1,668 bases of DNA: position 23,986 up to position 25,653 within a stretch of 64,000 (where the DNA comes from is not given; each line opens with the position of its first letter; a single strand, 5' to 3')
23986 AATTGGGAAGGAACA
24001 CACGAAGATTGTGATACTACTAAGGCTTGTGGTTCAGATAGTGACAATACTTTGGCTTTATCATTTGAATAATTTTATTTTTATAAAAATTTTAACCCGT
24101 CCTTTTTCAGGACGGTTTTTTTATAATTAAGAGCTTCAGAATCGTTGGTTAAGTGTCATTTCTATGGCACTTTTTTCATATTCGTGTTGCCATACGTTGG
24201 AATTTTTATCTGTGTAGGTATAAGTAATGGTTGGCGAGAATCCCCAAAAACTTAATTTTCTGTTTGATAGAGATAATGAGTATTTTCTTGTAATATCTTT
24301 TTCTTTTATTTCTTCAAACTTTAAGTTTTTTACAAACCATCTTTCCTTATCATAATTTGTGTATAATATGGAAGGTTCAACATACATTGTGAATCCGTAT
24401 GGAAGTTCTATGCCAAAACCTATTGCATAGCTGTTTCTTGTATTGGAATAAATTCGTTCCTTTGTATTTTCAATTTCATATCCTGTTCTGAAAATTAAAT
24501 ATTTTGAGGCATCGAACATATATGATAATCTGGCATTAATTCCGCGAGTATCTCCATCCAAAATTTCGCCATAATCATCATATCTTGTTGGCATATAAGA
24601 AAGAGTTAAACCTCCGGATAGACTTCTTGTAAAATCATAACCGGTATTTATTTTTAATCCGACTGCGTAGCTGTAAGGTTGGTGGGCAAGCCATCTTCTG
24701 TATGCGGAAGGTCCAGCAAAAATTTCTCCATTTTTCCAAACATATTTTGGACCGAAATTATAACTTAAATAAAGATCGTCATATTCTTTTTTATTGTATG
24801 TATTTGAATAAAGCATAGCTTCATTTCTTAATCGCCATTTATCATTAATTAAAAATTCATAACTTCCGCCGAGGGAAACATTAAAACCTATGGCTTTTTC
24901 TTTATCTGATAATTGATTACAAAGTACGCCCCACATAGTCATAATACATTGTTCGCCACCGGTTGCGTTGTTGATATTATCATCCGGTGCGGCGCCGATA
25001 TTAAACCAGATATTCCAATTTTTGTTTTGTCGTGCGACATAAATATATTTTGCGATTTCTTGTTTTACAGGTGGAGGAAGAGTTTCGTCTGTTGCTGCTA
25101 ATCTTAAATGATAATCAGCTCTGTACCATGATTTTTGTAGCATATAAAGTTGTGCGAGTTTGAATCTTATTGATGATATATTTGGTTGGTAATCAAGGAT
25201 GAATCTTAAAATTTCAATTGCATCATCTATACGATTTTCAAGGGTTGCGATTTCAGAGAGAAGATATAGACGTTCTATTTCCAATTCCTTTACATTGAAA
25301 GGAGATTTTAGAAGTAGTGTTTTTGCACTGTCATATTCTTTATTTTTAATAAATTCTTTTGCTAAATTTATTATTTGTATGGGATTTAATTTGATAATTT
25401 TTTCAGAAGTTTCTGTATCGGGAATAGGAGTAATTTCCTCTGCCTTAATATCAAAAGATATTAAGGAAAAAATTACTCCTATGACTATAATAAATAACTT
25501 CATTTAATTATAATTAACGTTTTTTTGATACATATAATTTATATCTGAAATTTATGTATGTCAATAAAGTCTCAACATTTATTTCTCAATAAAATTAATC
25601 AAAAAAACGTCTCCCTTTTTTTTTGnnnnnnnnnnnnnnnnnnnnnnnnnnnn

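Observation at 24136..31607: A Slam-like outer-membrane translocon sits next to a tandem array of four TbpB-like surface-lipoprotein paralogs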

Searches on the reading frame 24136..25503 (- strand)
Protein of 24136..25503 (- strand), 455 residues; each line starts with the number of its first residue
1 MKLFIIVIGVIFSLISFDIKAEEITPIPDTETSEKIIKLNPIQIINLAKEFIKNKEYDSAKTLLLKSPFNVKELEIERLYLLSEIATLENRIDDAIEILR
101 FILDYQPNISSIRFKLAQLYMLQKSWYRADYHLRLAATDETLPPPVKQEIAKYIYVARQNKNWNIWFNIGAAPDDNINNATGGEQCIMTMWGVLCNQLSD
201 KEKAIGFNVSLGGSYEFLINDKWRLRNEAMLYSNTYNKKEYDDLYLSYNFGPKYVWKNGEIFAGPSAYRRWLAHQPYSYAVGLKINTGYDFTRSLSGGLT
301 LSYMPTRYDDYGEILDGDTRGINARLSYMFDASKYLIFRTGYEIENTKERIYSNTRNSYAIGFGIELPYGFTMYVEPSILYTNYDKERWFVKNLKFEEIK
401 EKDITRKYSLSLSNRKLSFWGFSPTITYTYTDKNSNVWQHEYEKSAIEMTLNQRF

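Call 3: search_protein_families(library=pfam, proteins=[window:24136-25503:-], max_evalue=1)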
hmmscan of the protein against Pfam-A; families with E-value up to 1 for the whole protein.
window:24136-25503:- (455 aa): 7 families
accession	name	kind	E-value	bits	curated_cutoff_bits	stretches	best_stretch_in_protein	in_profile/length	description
PF04575.19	SlipAM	-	3.7e-36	125.6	22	1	163-455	1-288/288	Surface lipoprotein assembly modifier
PF24575.1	TPR_Slam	-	0.00026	21.8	35.2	1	85-125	56-96/104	Surface lipoprotein assembly modifier, N-terminal TPR repeats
PF13505.12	OMP_b-brl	-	0.00046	20.9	28.7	1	280-395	43-158/175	Outer membrane protein beta-barrel domain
PF14559.12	TPR_19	-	0.0019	18.9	25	1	89-125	4-40/68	Tetratricopeptide repeat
PF06242.16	TrcR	-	0.024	15.2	22.2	1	23-68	2-47/139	Transcriptional cell cycle regulator TrcR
PF25058.1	ARM_TT21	-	0.038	14.4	27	1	45-124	61-142/155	Tetratricopeptide repeat protein 21 ARM repeat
PF12895.13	ANAPC3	-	0.085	13.6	27.2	0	90-134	3-47/82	Anaphase-promoting complex, cyclosome, subunit 3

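Call 4: search_protein_families(library=ncbifam, proteins=[window:24136-25503:-], max_evalue=1)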
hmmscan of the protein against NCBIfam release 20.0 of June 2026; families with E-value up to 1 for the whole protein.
window:24136-25503:- (455 aa): 3 families
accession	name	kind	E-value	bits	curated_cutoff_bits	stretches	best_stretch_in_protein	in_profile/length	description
TIGR00540.1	TPR_hemY_coli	hypoth_equivalog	0.0045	15.8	142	1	45-137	265-353/385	heme biosynthesis-associated TPR protein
TIGR02917.1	PEP_TPR_lipo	equivalog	0.011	13.7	312.2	1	34-134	625-727/899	XrtA/PEP-CTERM system TPR-repeat protein PrsT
NF040959.1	MamA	equivalog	0.11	11.9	200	1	47-119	111-182/204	magnetosome protein MamA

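Call 7: find_encoding_contigs(protein=window:24136-25503:-, flank=10000, max_places=6)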
Protein window:24136-25503:- (455 aa): 7 contigs read that carry it; 5 places shown.
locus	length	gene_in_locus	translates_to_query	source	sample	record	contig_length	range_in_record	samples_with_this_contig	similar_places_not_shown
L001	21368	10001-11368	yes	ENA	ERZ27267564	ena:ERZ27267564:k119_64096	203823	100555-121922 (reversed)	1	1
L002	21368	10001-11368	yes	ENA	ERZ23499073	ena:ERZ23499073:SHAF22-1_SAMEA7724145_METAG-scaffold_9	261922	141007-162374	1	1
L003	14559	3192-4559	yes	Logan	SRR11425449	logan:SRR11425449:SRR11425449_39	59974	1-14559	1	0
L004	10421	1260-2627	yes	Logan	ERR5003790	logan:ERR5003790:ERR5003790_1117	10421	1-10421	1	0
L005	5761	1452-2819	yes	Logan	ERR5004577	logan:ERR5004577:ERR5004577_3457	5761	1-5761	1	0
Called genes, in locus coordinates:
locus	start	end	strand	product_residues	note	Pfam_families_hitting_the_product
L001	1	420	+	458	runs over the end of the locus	PF02321:OEP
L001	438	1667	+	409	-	PF25917:BSH_RND, PF25919:BSH_CusB (weak), PF25973:BSH_CzcB (weak), PF25876:HH_MFP_RND (weak), PF25954:Beta-barrel_RND_2, PF25990:Beta-barrel_YknX, PF26002:Beta-barrel_AprE (weak)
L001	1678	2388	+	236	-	PF00005:ABC_tran, PF13304:AAA_21 (faint)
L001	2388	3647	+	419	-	PF12704:MacB_PCD, PF02687:FtsX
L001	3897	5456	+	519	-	-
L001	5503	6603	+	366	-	-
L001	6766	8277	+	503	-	-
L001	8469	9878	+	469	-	-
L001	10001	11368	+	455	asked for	PF04575:SlipAM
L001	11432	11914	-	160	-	-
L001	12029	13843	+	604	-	PF01541:GIY-YIG, PF27096:UvrC_M, PF02151:UVR (faint), PF22920:UvrC_RNaseH, PF08459:UvrC_RNaseH_dom, PF12826:HHH_2, PF14520:HHH_5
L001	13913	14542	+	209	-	PF01066:CDP-OH_P_transf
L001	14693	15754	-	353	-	PF00534:Glycos_transf_1, PF13692:Glyco_trans_1_4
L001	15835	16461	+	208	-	PF01300:Sua5_yciO_yrdC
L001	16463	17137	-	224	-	PF22688:Hda_lid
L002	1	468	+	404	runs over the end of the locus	PF17936:Big_6 (faint), PF19077:Big_13 (faint), PF01476:LysM (weak)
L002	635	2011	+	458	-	PF02321:OEP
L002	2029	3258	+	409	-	PF25917:BSH_RND, PF25919:BSH_CusB (weak), PF25973:BSH_CzcB (weak), PF25876:HH_MFP_RND (weak), PF25954:Beta-barrel_RND_2, PF25990:Beta-barrel_YknX, PF26002:Beta-barrel_AprE (weak)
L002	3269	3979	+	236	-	PF00005:ABC_tran, PF13304:AAA_21 (faint)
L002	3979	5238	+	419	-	PF12704:MacB_PCD, PF02687:FtsX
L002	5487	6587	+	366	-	-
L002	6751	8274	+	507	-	-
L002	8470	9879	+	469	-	-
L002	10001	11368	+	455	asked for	PF04575:SlipAM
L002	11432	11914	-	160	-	-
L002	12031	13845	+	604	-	PF01541:GIY-YIG, PF27096:UvrC_M, PF02151:UVR (faint), PF22920:UvrC_RNaseH, PF08459:UvrC_RNaseH_dom, PF12826:HHH_2, PF14520:HHH_5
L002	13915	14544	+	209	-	PF01066:CDP-OH_P_transf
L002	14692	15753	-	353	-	PF00534:Glycos_transf_1, PF13692:Glyco_trans_1_4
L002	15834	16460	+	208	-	PF01300:Sua5_yciO_yrdC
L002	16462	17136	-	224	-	PF22688:Hda_lid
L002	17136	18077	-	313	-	-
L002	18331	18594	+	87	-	-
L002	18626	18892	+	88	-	PF13122:DUF3977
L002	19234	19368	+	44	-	-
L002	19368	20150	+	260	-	PF00483:NTP_transferase, PF12804:NTP_transf_3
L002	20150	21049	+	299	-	PF01370:Epimerase, PF04321:RmlD_sub_bind (weak), PF16363:GDP_Man_Dehyd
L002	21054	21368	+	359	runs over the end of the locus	PF01370:Epimerase, PF02719:Polysacc_synt_2, PF04321:RmlD_sub_bind (weak), PF16363:GDP_Man_Dehyd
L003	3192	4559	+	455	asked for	PF04575:SlipAM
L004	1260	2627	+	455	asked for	PF04575:SlipAM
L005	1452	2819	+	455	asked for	PF04575:SlipAM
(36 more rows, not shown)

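Call 42: find_related_loci(query=window:24136-25503:-, collection=genome_contigs, flank=10000)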
Query window:24136-25503:- (455 aa) in genome_contigs; peptide patterns used: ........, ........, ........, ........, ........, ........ (x = any residue, [..] = any of these).
124 stretches matched a pattern; 22 encode a relative of the query (tblastn E <= 1e-3); 22 distinct loci.
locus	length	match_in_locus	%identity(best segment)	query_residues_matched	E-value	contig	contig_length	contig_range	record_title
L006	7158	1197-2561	89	1-455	0e+0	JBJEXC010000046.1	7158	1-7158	MAG: Alphaproteobacteria bacterium isolate LOHA32_bin.034 NODE_6098_length_7158_cov_8.375757, whole genome shotgun seque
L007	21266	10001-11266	65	34-455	0e+0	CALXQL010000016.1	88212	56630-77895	MAG: uncultured Alphaproteobacteria bacterium isolate E19__bin253 genome assembly, contig: E19__k127_8587157, whole geno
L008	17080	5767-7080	50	12-455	1e-145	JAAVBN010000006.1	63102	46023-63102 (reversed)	MAG: bacterium isolate Mgla_MAG_18-bin_5 c_000000032763, whole genome shotgun sequence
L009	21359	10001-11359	47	2-455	4e-144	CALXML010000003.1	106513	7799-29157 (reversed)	MAG: uncultured Alphaproteobacteria bacterium isolate BRZ_KL__bin36 genome assembly, contig: BRZ_KL__NODE_141_length_106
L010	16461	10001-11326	49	2-455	3e-141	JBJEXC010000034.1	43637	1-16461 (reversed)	MAG: Alphaproteobacteria bacterium isolate LOHA32_bin.034 NODE_391_length_43637_cov_7.589670, whole genome shotgun seque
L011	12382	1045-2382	46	10-455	3e-137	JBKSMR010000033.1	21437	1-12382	MAG: Alphaproteobacteria bacterium isolate 125_22-69 k141_2151202, whole genome shotgun sequence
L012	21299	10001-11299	48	27-455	4e-135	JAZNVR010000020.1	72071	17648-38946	MAG: Candidatus Enterousia sp. isolate T1900044788_TS20190254.MAGScoT_cleanbin_000026 SGB_2627_k141_1774929, whole genom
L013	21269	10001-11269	48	34-455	2e-134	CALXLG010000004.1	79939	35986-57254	MAG: uncultured Alphaproteobacteria bacterium isolate BRZ_FN__bin24 genome assembly, contig: BRZ_FN__NODE_301_length_799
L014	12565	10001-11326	45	15-455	8e-130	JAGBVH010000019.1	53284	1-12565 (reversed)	MAG: Alphaproteobacteria bacterium isolate RGIG9479 Yak_Cecum-4__c447179, whole genome shotgun sequence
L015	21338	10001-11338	44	5-455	2e-127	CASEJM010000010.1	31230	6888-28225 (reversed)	uncultured proteobacterium isolate Batch3_idba_bin.193 genome assembly, contig: Batch3_idba_bin.193.fa_k87_5963846, whol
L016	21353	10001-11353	43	2-455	1e-126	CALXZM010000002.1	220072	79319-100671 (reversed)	MAG: uncultured Alphaproteobacteria bacterium isolate BRZ_LB__bin18 genome assembly, contig: BRZ_LB__NODE_36_length_2200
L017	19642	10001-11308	44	19-455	1e-125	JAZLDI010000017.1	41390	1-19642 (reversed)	MAG: Candidatus Enterousia sp. isolate T1900045038_TC20190031.MAGScoT_cleanbin_000032 SGB_4470_k141_1802323, whole genom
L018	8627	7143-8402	47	37-455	4e-125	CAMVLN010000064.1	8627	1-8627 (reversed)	MAG TPA_asm: uncultured Elusimicrobia bacterium isolate SRR8387716_bin.100_metaWRAP_v1.3_MAG genome assembly, contig: ER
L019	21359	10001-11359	44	1-455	1e-124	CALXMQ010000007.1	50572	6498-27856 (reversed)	MAG: uncultured Alphaproteobacteria bacterium isolate BRZ_KT__bin2 genome assembly, contig: BRZ_KT__NODE_435_length_5057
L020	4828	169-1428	45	37-455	3e-125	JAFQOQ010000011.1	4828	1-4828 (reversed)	MAG: Alphaproteobacteria bacterium isolate RGIG2010 Goat_Colon-1__c270220, whole genome shotgun sequence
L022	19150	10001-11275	47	32-455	4e-138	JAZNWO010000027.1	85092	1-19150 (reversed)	MAG: Candidatus Avelusimicrobium sp. isolate T1900044783_TS20190249.MAGScoT_cleanbin_000013 SGB_2586_k141_1724, whole ge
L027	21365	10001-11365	41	2-455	7e-110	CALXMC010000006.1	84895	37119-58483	MAG: uncultured Alphaproteobacteria bacterium isolate BRZ_EE__bin33 genome assembly, contig: BRZ_EE__NODE_510_length_848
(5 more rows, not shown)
